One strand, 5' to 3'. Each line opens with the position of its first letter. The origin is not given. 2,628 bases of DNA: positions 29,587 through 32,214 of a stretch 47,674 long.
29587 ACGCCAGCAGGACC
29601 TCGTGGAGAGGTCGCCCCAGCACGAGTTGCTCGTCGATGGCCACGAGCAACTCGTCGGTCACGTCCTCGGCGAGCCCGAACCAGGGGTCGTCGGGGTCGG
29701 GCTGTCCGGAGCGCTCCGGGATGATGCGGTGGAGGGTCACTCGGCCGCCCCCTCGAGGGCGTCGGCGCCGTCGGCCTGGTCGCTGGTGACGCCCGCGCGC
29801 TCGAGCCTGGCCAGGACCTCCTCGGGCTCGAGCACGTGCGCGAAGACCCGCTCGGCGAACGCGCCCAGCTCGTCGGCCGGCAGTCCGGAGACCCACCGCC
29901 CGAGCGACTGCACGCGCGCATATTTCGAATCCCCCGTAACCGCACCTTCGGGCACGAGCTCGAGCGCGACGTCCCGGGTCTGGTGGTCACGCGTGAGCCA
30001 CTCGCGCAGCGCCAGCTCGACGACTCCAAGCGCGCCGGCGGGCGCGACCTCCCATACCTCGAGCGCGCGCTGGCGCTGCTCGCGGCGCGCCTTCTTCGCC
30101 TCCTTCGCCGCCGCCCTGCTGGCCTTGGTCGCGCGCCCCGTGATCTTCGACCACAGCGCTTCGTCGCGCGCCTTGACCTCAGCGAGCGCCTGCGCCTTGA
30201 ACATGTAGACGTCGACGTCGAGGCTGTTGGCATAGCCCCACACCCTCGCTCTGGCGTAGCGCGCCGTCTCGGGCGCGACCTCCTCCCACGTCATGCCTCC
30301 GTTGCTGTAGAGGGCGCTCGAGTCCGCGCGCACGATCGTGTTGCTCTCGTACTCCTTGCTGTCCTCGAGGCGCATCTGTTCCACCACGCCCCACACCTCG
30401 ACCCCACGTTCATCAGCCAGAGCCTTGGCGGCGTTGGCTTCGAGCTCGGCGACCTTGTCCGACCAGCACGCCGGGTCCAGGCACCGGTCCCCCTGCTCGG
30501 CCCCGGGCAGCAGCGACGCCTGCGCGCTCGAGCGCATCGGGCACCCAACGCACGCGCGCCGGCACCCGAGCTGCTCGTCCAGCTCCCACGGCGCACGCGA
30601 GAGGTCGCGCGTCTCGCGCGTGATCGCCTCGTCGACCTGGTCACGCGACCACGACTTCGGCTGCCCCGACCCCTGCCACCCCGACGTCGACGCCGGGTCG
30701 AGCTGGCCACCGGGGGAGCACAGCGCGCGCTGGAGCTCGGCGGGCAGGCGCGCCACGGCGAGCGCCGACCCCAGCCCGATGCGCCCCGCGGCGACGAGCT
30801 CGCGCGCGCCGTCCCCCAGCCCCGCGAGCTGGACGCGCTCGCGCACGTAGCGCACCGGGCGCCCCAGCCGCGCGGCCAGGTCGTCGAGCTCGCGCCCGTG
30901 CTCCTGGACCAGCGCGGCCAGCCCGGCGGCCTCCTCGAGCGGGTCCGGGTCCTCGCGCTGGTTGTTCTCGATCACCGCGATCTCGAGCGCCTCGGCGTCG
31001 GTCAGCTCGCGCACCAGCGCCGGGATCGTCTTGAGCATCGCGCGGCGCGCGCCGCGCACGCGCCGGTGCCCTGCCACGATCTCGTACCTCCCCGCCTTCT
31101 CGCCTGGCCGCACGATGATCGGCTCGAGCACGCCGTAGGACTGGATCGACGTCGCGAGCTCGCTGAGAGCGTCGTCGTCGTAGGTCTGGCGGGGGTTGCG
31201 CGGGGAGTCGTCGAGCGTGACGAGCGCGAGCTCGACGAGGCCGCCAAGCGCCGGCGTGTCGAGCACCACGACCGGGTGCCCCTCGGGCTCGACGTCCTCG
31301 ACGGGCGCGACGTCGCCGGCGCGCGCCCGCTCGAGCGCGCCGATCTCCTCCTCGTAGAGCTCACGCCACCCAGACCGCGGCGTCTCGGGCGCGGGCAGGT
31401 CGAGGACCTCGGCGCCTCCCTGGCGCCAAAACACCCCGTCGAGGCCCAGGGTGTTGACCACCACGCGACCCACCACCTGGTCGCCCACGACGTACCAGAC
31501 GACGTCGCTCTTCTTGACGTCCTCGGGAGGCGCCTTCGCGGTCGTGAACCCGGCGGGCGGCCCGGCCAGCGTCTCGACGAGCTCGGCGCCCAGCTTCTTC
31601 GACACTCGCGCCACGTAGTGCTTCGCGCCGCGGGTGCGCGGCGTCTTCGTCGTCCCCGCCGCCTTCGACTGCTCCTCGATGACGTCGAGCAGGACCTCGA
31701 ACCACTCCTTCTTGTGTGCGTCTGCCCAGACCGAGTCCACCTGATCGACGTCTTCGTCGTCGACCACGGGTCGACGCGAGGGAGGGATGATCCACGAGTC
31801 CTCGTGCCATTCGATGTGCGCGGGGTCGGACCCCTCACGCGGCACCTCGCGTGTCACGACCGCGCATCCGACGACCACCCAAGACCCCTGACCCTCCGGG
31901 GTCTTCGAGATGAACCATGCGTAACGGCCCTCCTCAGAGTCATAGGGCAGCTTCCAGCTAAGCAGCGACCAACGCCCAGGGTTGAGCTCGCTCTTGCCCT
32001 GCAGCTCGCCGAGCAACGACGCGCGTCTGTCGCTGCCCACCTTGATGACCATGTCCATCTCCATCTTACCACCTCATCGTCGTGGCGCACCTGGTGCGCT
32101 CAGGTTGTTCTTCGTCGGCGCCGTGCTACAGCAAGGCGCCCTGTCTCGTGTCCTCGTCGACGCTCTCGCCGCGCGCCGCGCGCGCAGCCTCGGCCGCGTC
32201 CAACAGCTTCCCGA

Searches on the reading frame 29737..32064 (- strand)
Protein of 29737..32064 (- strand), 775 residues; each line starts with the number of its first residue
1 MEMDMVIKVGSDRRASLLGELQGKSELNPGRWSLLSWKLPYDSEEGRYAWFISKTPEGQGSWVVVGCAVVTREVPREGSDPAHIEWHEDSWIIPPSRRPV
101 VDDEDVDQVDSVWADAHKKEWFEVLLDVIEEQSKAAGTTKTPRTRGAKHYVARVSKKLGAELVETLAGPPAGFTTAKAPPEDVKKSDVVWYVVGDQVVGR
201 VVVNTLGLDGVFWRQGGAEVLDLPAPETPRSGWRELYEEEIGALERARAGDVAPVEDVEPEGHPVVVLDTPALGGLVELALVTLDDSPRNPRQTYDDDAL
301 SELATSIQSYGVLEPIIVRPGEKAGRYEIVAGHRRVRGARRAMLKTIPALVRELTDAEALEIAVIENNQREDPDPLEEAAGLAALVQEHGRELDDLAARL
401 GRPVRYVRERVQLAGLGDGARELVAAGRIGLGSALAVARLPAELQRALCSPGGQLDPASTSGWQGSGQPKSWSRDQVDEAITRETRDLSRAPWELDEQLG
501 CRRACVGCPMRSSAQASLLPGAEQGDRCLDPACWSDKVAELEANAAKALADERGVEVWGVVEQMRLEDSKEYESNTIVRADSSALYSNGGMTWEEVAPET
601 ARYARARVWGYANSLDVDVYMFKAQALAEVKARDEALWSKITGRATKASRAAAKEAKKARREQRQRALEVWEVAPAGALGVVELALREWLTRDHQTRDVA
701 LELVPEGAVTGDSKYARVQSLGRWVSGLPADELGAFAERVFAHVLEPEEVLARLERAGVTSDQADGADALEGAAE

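Call 10: search_protein_families(library=phrogs, proteins=[window:29737-32064:-], max_evalue=0.001)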
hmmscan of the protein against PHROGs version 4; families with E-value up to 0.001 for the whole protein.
window:29737-32064:- (775 aa): 19 families
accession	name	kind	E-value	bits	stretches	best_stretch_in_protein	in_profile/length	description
phrog_4715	-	DNA, RNA and nucleotide metabolism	1.7e-35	123.6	1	282-449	153-340/630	ParB-like partition protein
phrog_3264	-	DNA, RNA and nucleotide metabolism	1.9e-29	104.4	1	286-414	58-185/337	ParB-like partition protein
phrog_6218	-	DNA, RNA and nucleotide metabolism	8.9e-28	98.7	1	288-434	17-162/506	ParB-like partition protein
phrog_18726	-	unknown function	6.1e-27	95.5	2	343-447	104-207/572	-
phrog_1033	-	DNA, RNA and nucleotide metabolism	1.9e-18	68.3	1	290-446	48-208/334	ParB-like partition protein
phrog_723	-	DNA, RNA and nucleotide metabolism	1.4e-13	52.2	1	277-371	14-106/223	ParB-like partition protein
phrog_620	-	DNA, RNA and nucleotide metabolism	6.7e-12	46.9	1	278-368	11-96/217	ParB-like partition protein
phrog_8071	-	DNA, RNA and nucleotide metabolism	8.6e-12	46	1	281-387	12-111/389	ParB-like partition protein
phrog_498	-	other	2e-09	37.5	1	279-369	38-125/633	DNA methyltransferase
phrog_7783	-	unknown function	2.2e-09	37.6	1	284-436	10-166/634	-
phrog_12047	-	DNA, RNA and nucleotide metabolism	8.5e-09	36.4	1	292-371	15-88/301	ParB-like partition nuclease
phrog_940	-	DNA, RNA and nucleotide metabolism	1.6e-07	31.9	1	284-372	14-97/388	nuclease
phrog_3951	-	unknown function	3.2e-07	31.1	1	294-360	38-104/301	-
phrog_5475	-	unknown function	4.6e-07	30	1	287-362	14-82/458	-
phrog_26387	-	DNA, RNA and nucleotide metabolism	4.1e-06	27.4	1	272-350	6-83/252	ParB-like partition nuclease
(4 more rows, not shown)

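Call 65: find_related_loci(query=window:29737-32064:-, collection=metagenome_contigs, flank=10000)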
Query window:29737-32064:- (775 aa) in metagenome_contigs; peptide patterns used: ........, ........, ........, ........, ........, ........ (x = any residue, [..] = any of these).
246 stretches matched a pattern; 18 encode a relative of the query (tblastn E <= 1e-3); 18 distinct loci.
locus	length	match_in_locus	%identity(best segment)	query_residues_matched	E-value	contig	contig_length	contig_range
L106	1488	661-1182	50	272-455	9e-42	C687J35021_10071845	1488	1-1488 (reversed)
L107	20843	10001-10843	37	281-572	3e-40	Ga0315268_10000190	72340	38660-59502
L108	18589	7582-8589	35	224-558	1e-39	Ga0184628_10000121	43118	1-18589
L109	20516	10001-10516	48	284-464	8e-39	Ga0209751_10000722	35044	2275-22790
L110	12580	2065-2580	48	284-464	7e-39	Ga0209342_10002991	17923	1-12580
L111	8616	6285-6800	48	284-464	7e-39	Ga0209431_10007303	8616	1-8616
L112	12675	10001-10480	46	279-440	6e-39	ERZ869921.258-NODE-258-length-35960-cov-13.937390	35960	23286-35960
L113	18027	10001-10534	43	278-464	2e-35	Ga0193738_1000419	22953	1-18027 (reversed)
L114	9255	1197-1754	44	278-455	1e-34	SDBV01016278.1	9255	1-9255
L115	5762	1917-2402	47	290-446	3e-31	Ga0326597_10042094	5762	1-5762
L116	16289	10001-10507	45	286-448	1e-30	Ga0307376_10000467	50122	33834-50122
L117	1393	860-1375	43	278-440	3e-31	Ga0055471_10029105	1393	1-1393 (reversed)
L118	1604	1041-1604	41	252-437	6e-30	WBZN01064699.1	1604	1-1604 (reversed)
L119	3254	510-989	44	286-440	3e-29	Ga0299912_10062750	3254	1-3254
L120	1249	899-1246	48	300-414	2e-23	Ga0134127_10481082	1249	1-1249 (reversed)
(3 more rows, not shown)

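Call 87: search_protein_families(library=padloc, proteins=[window:29737-32064:-], max_evalue=0.001)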
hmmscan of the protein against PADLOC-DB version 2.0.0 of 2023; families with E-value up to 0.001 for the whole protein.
window:29737-32064:- (775 aa): 1 family
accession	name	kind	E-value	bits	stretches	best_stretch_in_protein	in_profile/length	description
PDLC03229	MTase_II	-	1.4e-05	22.1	1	288-368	22-101/436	Type II methyltransferase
